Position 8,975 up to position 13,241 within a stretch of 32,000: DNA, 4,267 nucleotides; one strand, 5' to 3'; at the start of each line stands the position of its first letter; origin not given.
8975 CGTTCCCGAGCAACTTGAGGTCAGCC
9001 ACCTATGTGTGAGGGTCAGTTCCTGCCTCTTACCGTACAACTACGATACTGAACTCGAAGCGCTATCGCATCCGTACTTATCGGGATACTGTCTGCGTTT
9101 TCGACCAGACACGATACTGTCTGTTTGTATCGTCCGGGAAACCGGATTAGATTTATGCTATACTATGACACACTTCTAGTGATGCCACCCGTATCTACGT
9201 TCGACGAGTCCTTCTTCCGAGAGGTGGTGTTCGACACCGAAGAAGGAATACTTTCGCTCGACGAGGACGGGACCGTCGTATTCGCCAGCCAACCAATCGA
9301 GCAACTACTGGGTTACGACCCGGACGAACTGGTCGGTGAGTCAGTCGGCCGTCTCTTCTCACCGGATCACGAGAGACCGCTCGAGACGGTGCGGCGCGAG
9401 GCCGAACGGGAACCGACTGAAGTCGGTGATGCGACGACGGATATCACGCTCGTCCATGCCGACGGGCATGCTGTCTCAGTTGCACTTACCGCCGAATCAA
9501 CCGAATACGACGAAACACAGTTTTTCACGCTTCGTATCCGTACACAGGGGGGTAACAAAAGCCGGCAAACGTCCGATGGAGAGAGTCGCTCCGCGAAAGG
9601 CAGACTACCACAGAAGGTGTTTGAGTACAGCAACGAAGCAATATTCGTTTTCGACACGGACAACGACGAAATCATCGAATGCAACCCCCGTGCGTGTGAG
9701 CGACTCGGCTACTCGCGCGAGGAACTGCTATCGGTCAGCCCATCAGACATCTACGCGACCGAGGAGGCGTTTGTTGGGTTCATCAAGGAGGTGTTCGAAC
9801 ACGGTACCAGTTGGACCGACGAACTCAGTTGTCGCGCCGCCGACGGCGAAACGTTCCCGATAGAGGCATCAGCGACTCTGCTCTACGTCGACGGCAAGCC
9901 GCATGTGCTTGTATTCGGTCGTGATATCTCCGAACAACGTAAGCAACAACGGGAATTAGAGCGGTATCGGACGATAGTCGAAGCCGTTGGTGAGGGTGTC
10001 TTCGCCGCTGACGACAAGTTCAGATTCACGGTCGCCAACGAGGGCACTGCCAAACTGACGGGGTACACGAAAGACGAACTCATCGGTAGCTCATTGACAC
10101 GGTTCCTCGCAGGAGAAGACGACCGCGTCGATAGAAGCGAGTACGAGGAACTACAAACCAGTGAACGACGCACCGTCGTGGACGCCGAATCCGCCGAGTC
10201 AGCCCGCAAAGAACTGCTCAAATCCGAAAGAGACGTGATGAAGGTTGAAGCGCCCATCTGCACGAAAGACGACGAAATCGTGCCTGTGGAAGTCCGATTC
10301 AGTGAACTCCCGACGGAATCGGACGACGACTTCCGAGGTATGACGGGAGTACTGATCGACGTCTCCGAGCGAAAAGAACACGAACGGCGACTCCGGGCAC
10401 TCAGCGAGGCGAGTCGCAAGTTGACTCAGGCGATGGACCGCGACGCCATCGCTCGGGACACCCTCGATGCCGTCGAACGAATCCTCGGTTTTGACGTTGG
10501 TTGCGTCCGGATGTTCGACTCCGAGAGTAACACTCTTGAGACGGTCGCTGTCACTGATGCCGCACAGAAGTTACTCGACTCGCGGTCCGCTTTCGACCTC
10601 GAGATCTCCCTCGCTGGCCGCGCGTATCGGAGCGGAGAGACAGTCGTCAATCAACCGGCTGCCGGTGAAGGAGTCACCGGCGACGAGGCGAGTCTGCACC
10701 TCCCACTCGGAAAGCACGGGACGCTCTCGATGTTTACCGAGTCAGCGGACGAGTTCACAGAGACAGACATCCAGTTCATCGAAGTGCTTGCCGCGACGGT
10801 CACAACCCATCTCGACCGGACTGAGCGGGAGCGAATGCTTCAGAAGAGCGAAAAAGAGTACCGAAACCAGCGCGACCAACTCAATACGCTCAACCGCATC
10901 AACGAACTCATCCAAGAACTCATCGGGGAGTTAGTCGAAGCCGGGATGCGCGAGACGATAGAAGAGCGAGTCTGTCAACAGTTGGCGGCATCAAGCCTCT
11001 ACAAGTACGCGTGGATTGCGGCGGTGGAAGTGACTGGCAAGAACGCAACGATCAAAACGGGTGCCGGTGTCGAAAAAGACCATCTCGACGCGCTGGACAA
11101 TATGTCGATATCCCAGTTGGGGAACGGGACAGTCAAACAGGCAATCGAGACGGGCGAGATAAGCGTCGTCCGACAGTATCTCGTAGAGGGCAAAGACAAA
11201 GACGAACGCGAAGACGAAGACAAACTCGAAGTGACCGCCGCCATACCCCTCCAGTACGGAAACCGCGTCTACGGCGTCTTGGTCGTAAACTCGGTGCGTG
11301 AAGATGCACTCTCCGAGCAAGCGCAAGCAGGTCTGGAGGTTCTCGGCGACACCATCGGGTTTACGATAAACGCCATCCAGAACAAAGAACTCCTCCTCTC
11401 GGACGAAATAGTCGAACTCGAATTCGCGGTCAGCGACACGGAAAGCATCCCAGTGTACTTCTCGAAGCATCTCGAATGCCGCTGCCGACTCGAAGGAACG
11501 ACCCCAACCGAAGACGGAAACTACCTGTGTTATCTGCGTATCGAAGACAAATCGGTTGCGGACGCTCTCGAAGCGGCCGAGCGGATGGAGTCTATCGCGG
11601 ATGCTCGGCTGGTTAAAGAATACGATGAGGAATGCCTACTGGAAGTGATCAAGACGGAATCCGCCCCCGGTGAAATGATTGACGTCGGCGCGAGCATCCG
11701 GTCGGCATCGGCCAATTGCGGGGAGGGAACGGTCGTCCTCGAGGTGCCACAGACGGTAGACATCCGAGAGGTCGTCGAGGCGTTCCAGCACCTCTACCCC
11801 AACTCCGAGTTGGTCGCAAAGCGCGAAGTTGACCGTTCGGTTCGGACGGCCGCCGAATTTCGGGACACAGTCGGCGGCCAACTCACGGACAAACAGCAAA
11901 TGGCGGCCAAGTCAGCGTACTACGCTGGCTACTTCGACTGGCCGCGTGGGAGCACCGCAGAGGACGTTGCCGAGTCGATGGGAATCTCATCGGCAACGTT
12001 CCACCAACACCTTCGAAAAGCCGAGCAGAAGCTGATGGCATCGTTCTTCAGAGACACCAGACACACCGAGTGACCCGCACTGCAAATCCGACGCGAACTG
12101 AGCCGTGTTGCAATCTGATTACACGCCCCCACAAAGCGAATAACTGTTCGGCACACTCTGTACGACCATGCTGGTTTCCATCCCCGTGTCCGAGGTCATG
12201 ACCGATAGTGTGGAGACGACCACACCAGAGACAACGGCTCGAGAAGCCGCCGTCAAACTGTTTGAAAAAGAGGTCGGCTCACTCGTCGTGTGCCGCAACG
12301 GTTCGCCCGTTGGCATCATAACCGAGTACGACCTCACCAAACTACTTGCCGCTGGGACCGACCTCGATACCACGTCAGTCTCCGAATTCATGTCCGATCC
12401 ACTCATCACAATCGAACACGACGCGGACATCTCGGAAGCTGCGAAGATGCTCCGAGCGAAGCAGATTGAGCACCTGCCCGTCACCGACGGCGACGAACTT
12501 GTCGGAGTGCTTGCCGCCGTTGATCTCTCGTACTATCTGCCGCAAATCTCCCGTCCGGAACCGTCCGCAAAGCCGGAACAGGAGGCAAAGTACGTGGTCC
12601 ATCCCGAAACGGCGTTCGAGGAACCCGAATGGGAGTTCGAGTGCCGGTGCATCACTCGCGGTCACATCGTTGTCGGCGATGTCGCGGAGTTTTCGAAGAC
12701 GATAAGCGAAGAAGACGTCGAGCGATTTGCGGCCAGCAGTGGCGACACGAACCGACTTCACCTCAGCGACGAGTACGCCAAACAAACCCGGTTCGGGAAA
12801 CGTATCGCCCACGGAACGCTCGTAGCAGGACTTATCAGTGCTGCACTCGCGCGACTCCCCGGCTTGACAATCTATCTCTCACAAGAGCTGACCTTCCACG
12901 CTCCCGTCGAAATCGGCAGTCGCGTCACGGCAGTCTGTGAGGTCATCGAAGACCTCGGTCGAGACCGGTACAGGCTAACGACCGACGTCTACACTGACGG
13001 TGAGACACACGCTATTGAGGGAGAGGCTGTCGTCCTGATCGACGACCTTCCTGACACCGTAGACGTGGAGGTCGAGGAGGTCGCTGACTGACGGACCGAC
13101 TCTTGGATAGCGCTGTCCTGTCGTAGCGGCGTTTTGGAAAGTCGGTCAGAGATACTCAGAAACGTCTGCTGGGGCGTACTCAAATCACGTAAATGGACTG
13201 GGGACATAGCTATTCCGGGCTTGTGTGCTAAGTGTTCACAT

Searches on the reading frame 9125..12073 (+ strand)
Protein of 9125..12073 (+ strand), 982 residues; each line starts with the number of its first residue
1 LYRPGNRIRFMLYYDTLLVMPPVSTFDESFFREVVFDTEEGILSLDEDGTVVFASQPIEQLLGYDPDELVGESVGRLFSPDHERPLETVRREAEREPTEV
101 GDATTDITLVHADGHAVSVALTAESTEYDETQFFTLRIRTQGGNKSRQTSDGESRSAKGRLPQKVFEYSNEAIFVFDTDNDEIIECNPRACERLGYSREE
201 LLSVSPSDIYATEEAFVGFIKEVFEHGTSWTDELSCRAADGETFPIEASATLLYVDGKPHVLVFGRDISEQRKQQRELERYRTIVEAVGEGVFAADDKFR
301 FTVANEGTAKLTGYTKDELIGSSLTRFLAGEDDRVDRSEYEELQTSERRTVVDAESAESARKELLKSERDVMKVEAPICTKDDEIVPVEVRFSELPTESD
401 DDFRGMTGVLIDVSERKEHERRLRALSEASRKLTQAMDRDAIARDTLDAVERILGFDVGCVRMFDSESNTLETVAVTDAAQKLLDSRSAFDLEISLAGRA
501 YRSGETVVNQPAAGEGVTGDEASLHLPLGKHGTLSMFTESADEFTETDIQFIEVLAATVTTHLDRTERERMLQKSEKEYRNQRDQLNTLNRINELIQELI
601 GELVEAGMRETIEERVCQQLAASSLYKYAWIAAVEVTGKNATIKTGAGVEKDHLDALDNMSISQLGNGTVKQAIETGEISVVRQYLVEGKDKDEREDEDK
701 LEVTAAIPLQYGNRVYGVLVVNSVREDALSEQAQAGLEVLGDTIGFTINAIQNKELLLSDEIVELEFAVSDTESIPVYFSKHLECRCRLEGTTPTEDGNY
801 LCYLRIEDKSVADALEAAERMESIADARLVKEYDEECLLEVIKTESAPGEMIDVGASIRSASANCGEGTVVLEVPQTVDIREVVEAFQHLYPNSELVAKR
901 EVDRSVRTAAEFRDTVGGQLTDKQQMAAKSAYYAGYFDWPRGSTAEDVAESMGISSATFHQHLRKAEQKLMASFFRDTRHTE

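Call 11: search_protein_families(library=pfam, proteins=[window:9125-12073:+], max_evalue=0.01)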
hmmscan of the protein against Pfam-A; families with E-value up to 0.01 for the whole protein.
window:9125-12073:+ (982 aa): 13 families
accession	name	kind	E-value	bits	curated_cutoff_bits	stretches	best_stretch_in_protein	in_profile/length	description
PF15915.11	BAT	-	3.7e-48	163.7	25.8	1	760-914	1-156/156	GAF and HTH_10 associated domain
PF13426.13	PAS_9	-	2.3e-41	140.7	27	3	171-270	2-103/103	PAS domain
PF00989.32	PAS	-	2e-33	115.2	22.6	3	164-268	5-113/113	PAS fold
PF13185.12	GAF_2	-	6.4e-26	91.6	28.6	2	437-563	2-135/136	GAF domain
PF13188.13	PAS_8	-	2.6e-23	81.5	21.8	3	163-206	4-48/65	PAS domain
PF04967.18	HTH_10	-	9.8e-22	77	23.1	1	920-972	1-53/53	HTH DNA binding domain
PF08448.16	PAS_4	-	3.2e-21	76.1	23.1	3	166-272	1-109/110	PAS fold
PF08447.18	PAS_3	-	3.3e-19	69.4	25.6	2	183-261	1-84/89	PAS fold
PF13492.12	GAF_3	-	2.7e-15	57.4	27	2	440-565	3-129/129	GAF domain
PF01590.32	GAF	-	9.9e-12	46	22.4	2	657-748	38-133/133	GAF domain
PF24820.1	Diguanyl_cycl_sensor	-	2.3e-07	31.1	28.1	0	285-350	2-63/109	Diguanylate cyclase-like sensor domain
PF14598.12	PAS_11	-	0.0011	19.4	25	0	43-93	6-56/109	PAS domain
PF12860.13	PAS_7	-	0.0079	16.8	27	0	286-374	2-90/115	PAS fold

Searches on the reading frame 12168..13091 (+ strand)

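Call 11: search_protein_families(library=pfam, proteins=[window:12168-13091:+], max_evalue=0.01)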
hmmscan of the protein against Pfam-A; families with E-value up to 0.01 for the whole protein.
window:12168-13091:+ (307 aa): 3 families
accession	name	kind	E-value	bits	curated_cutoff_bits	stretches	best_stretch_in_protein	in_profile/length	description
PF00571.33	CBS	-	3.2e-24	85.4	24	2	71-124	1-55/57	CBS domain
PF01575.25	MaoC_dehydratas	-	6.4e-20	71.4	27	1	176-261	15-103/123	MaoC like domain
PF13452.11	FAS1_DH_region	-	1.2e-07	32.3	22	1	172-259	7-100/132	FAS1-like, dehydratase domain region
